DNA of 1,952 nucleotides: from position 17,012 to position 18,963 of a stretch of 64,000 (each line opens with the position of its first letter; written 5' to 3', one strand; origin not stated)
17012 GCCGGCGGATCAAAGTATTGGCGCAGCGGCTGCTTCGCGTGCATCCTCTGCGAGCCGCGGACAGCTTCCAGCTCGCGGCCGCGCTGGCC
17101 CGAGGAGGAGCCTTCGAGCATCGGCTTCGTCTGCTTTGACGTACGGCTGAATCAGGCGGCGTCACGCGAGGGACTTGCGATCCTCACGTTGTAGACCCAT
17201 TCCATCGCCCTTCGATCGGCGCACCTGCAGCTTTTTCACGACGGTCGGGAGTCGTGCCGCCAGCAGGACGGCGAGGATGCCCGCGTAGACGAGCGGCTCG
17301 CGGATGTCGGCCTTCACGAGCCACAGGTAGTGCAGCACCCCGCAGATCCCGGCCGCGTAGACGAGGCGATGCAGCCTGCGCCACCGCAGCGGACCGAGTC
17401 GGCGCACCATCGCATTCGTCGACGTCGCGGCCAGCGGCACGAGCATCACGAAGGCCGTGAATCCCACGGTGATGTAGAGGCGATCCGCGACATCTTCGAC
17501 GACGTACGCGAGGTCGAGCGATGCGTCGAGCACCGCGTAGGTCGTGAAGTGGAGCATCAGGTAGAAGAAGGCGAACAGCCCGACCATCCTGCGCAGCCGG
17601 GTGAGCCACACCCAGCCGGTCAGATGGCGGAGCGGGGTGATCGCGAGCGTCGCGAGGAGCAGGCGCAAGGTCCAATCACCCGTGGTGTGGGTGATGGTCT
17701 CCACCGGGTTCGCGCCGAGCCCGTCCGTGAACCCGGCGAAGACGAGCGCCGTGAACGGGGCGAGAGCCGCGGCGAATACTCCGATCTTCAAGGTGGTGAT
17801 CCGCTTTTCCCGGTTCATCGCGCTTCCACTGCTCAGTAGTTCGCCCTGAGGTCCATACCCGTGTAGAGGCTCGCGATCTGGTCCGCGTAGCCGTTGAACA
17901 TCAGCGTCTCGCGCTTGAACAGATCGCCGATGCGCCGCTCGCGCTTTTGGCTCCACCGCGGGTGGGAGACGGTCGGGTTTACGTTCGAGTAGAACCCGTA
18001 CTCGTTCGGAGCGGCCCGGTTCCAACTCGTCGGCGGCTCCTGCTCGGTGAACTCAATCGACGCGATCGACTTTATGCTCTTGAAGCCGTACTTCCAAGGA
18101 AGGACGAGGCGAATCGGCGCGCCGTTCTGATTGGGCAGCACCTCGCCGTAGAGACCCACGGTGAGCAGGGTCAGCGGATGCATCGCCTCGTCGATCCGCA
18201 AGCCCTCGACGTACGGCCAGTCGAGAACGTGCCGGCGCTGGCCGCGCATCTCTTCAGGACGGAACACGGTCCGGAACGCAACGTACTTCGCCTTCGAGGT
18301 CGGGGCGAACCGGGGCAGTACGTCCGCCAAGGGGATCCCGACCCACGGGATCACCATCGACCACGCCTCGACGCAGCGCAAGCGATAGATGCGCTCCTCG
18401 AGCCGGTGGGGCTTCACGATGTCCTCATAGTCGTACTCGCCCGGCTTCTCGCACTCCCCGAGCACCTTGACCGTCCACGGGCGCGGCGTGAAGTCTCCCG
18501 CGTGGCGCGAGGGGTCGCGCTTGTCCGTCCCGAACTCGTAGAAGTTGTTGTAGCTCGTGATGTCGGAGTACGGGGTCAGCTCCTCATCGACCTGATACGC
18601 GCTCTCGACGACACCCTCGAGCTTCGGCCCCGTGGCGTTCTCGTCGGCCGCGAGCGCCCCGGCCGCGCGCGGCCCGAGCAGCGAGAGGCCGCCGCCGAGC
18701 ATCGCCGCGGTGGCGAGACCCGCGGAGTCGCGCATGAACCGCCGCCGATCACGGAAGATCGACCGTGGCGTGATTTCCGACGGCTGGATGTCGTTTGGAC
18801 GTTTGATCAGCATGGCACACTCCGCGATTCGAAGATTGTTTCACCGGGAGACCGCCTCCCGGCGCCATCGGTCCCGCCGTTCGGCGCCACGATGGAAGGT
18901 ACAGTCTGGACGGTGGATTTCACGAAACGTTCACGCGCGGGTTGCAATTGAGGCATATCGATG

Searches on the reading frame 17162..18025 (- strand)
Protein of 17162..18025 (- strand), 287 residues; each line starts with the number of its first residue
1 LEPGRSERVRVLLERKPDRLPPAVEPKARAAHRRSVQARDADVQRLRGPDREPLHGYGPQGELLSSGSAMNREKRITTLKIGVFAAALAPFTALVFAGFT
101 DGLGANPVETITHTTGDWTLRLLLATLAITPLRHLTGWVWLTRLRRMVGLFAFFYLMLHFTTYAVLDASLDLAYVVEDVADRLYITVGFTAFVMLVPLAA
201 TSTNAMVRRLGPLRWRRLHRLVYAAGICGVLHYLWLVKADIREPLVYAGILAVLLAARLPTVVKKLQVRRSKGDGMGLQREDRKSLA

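Call 30: search_protein_families(library=pfam, proteins=[window:17162-18025:-], max_evalue=0.00001)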
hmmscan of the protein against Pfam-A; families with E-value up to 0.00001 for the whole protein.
window:17162-18025:- (287 aa): 1 family
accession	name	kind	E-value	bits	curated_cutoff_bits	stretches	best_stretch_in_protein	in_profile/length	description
PF01794.25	Ferric_reduct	-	5.7e-15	55.9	28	1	116-228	2-119/121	Ferric reductase like transmembrane component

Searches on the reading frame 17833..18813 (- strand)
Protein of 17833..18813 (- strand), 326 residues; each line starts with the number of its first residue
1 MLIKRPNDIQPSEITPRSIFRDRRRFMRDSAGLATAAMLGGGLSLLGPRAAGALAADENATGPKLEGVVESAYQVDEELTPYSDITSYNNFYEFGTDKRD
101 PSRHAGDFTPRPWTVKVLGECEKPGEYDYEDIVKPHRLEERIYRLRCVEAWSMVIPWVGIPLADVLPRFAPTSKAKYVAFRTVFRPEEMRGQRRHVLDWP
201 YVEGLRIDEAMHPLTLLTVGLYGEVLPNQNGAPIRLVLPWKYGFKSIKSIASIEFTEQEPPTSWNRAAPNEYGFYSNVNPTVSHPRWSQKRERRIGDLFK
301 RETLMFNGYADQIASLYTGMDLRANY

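Call 30: search_protein_families(library=pfam, proteins=[window:17833-18813:-], max_evalue=0.00001)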
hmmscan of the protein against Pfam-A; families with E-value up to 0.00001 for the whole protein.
window:17833-18813:- (326 aa): 1 family
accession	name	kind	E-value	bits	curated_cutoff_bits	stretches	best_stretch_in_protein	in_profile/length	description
PF00174.25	Oxidored_molyb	-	4.3e-30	105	24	1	109-264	8-169/169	Oxidoreductase molybdopterin binding domain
